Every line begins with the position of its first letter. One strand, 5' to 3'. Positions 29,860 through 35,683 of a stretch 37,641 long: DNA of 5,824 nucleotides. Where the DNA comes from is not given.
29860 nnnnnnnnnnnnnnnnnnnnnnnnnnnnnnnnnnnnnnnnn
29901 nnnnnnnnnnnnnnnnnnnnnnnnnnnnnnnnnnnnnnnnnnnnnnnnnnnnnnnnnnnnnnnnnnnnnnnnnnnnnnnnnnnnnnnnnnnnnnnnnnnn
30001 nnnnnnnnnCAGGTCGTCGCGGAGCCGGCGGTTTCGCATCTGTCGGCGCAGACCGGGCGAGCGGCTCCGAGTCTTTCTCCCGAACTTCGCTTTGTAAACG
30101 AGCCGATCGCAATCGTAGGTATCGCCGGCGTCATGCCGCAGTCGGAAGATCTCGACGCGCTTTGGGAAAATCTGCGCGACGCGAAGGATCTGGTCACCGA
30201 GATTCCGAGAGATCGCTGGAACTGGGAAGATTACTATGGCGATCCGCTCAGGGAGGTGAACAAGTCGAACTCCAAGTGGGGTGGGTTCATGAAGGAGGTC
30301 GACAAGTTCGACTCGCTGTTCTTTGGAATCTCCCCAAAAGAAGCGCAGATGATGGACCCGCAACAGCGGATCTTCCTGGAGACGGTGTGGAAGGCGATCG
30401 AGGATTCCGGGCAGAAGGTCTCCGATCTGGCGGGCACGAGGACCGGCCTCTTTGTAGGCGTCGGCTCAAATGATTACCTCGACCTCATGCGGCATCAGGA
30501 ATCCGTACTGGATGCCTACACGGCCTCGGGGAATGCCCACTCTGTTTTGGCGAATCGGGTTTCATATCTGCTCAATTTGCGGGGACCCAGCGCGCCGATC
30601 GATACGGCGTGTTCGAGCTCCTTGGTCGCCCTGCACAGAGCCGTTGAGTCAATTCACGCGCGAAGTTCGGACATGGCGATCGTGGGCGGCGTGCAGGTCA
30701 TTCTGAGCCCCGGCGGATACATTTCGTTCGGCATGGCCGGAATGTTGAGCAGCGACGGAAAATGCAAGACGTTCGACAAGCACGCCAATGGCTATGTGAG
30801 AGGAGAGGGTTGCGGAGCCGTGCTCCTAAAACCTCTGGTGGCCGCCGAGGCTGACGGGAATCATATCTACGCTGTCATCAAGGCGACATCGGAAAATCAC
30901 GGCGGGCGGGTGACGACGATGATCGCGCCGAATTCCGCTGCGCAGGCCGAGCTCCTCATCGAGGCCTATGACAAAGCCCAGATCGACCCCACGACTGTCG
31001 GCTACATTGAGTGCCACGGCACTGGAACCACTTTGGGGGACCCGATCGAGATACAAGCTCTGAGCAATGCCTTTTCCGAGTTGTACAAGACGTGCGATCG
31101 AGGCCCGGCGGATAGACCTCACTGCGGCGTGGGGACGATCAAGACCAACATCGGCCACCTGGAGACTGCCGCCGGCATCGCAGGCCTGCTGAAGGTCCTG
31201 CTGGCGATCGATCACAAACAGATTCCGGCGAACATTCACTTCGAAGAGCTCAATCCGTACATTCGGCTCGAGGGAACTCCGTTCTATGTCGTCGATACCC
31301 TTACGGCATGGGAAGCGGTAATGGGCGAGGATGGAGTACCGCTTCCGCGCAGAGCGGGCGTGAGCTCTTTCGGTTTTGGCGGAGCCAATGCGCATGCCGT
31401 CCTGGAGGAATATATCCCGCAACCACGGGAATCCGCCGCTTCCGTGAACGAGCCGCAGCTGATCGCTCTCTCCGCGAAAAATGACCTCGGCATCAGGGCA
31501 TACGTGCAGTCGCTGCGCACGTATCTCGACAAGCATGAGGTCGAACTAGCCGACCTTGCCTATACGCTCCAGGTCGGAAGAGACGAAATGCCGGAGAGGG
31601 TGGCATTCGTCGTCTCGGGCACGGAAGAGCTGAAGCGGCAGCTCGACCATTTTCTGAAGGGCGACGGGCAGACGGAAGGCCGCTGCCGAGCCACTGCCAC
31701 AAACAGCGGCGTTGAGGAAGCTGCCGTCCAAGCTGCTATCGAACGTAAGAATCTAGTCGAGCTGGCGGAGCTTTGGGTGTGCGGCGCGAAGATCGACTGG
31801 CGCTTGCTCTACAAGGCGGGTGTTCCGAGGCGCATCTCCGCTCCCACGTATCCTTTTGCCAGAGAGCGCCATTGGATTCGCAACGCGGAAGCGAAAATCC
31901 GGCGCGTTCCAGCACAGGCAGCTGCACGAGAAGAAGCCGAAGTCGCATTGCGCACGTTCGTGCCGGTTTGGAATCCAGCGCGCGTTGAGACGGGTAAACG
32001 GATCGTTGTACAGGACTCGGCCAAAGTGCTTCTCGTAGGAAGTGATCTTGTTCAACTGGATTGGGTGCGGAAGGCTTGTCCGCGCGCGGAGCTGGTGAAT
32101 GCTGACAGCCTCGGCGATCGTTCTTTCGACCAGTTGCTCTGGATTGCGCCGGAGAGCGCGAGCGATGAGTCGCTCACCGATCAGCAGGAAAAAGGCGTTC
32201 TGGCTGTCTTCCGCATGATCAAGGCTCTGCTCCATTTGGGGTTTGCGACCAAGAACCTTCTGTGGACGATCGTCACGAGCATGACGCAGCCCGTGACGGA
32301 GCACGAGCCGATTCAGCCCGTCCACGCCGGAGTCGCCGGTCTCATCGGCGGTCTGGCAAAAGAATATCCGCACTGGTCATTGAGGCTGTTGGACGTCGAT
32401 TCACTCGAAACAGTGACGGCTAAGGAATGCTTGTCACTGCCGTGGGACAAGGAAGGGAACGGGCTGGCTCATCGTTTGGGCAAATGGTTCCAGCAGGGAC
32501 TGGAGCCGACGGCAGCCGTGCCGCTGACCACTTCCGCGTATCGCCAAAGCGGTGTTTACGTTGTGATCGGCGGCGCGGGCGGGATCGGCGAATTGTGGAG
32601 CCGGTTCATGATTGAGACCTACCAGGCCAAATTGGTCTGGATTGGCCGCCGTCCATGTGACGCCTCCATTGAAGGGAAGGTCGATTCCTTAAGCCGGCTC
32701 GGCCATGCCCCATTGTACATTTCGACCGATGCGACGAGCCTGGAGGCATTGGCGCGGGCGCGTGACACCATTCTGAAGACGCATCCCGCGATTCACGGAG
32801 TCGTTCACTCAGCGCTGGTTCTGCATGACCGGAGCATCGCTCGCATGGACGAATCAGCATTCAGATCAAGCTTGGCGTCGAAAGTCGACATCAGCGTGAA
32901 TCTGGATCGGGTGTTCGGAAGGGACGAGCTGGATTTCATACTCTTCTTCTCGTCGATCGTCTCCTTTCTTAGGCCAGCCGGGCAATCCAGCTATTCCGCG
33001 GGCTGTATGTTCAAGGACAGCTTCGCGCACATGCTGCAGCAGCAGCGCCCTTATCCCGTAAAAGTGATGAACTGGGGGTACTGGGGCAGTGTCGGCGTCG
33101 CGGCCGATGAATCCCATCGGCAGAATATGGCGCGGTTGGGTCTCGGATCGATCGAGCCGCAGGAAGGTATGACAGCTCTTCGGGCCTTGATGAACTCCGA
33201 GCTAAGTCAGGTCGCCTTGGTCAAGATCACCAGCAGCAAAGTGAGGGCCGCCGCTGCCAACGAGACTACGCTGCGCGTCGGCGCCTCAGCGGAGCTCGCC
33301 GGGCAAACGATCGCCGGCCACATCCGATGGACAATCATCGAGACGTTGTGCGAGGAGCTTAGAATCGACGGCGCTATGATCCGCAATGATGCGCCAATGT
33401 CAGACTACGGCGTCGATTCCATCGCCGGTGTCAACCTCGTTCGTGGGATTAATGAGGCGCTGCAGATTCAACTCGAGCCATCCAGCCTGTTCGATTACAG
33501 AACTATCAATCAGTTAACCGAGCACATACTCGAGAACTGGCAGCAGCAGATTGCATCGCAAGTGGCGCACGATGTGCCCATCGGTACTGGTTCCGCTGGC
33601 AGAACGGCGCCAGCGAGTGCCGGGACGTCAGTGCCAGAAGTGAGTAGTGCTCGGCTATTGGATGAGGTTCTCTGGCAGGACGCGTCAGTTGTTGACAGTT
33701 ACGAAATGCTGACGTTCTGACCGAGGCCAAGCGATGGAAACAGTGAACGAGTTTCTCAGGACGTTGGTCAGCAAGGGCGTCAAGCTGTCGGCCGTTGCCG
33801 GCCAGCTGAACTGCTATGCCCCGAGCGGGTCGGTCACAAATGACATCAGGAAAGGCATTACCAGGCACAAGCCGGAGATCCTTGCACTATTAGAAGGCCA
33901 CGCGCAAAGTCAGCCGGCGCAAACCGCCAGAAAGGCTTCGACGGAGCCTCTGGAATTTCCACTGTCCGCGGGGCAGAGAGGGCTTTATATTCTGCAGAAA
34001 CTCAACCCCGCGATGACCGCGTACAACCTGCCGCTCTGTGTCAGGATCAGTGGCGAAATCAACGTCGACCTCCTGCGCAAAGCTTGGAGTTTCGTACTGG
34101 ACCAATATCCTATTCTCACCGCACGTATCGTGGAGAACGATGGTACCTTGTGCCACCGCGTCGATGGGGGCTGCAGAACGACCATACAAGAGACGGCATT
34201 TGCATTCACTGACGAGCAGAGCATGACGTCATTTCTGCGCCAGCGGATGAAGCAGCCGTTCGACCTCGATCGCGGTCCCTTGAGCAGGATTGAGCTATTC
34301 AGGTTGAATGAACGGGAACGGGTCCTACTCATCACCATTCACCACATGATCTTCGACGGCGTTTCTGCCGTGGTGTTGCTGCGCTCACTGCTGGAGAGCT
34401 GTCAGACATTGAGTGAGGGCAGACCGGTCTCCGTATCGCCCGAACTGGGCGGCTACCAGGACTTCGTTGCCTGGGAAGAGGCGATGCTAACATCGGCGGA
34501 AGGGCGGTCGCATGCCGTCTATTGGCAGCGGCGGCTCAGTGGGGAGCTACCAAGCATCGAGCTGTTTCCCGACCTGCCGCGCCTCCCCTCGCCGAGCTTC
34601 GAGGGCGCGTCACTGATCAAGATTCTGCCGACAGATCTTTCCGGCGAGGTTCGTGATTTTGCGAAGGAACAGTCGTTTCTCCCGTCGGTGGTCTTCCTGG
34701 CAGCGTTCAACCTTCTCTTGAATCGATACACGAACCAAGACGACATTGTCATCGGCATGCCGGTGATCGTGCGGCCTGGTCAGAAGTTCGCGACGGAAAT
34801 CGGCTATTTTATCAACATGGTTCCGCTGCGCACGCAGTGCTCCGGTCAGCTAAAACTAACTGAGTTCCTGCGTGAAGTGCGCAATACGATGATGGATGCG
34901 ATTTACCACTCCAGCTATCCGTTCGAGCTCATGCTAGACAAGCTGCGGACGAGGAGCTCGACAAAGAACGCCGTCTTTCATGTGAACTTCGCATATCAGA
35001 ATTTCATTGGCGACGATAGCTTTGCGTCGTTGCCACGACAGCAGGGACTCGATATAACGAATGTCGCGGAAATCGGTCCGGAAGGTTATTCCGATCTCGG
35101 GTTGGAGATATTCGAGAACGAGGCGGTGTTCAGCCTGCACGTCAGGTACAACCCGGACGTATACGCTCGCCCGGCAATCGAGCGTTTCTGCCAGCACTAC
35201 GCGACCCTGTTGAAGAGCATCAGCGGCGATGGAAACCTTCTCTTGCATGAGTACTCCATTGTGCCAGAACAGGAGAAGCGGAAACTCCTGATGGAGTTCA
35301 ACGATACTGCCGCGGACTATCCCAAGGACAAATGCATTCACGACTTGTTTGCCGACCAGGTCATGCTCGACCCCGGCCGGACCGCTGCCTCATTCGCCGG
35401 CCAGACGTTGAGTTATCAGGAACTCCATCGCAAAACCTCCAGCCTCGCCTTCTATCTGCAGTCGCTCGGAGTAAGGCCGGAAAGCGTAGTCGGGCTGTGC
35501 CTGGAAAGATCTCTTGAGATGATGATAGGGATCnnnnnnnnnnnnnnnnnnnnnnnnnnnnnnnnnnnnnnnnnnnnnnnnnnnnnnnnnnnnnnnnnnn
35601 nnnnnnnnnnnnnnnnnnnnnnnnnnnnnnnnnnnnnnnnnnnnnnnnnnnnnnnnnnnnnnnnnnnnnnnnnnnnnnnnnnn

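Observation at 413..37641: Uncharacterised hybrid trans-AT PKS/NRPS cluster; collinear reading of the visible modules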

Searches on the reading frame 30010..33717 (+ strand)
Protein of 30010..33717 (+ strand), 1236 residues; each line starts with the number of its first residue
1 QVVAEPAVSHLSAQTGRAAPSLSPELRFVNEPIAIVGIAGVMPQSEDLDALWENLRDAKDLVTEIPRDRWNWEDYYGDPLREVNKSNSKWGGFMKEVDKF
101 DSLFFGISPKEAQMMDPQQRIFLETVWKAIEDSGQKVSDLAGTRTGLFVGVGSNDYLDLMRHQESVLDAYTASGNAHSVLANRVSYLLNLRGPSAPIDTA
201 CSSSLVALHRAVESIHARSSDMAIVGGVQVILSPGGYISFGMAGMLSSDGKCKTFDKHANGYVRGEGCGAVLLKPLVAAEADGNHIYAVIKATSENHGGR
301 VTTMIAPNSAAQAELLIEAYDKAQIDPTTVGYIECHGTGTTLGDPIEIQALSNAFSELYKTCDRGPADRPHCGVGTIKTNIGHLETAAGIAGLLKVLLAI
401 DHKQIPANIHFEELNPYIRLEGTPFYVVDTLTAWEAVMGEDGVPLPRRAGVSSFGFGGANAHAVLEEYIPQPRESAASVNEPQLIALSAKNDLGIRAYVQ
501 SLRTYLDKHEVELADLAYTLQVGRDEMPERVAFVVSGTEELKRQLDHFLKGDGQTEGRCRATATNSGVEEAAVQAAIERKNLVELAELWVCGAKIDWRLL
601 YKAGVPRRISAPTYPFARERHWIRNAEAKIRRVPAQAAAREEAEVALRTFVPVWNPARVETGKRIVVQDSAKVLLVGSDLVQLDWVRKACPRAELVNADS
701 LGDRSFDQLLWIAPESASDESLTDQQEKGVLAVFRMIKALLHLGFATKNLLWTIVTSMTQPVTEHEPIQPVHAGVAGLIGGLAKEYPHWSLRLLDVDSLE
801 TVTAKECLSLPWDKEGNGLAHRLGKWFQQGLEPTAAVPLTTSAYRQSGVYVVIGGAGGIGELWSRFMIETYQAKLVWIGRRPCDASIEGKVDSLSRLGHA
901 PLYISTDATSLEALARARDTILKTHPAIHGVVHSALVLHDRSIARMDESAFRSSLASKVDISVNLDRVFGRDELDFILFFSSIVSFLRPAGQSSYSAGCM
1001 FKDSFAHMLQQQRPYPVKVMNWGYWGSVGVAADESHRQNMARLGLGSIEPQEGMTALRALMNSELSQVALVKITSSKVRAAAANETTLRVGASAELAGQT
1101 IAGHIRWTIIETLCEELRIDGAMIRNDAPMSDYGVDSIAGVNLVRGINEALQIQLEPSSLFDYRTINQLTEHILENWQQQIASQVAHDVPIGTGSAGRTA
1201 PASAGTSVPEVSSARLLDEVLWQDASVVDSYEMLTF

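Call 7: search_protein_families(library=pfam, proteins=[window:30010-33717:+], max_evalue=0.01)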
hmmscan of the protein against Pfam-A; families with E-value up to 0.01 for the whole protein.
window:30010-33717:+ (1236 aa): 11 families
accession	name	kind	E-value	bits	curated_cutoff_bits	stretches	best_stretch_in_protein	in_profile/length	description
PF00109.32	ketoacyl-synt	-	9.5e-92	307.6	20.8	1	31-277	2-250/252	Beta-ketoacyl synthase, N-terminal domain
PF08659.16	KR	-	3.7e-40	138.2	22.6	1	848-1026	1-179/180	KR domain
PF02801.28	Ketoacyl-synt_C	-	6e-36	123.5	20.8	1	287-412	1-119/119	Beta-ketoacyl synthase, C-terminal domain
PF22336.2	RhiE-like_linker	-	7e-21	74.4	27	1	487-552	2-67/67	RhiE-like, KS-MAT linker domain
PF16197.11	KAsynt_C_assoc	-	2.4e-16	60.6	33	1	415-530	2-107/111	Ketoacyl-synthetase C-terminal extension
PF22621.2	CurL-like_PKS_C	-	5.2e-16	58.8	27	1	483-545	1-64/64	CurL-like, PKS C-terminal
PF00550.31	PP-binding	-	7.8e-15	55.3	20.8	1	1108-1173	2-67/67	Phosphopantetheine attachment site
PF23297.2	ACP_SdgA_C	-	3.2e-09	37.2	27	1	1103-1181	9-87/95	Highly reducing polyketide synthase sdgA, C-terminal ACP domain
PF00106.31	adh_short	-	1.6e-06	28.2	26.6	1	850-1019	3-174/195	short chain dehydrogenase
PF21394.3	Beta-ketacyl_N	-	4.5e-05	23.6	26.9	1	716-804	80-160/170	Beta-ketoacyl synthase-like, N-terminal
PF00108.29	Thiolase_N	-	0.00021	21.2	26.4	1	178-228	60-112/260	Thiolase, N-terminal domain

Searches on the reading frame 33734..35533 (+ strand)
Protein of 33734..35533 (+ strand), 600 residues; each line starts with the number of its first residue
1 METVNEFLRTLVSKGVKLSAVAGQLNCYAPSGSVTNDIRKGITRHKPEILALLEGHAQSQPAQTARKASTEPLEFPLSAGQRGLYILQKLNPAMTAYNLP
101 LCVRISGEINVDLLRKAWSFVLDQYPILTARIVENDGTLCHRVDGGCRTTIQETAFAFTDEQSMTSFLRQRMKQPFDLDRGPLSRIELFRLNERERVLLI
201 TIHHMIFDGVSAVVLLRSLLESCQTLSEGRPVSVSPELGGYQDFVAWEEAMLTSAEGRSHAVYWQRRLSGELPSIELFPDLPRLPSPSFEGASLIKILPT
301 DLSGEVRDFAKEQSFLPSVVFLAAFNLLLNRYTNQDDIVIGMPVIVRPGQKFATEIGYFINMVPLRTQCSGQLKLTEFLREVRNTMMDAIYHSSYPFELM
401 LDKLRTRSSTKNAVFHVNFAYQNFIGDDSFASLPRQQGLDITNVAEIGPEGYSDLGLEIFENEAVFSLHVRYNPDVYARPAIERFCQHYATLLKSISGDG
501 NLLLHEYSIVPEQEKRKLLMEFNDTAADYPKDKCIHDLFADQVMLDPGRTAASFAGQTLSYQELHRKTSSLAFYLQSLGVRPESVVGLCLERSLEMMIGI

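Call 7: search_protein_families(library=pfam, proteins=[window:33734-35533:+], max_evalue=0.01)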
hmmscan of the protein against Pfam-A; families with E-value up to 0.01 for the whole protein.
window:33734-35533:+ (600 aa): 3 families
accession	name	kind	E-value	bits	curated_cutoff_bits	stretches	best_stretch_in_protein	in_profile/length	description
PF00668.25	Condensation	-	2.3e-100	336.9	30.6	1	75-519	5-456/456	Condensation domain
PF18563.6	TubC_N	-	8.7e-11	42.2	26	1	4-54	1-51/52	TubC N-terminal docking domain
PF00501.34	AMP-binding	-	9.9e-11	41.5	29.9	1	540-599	2-62/384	AMP-binding enzyme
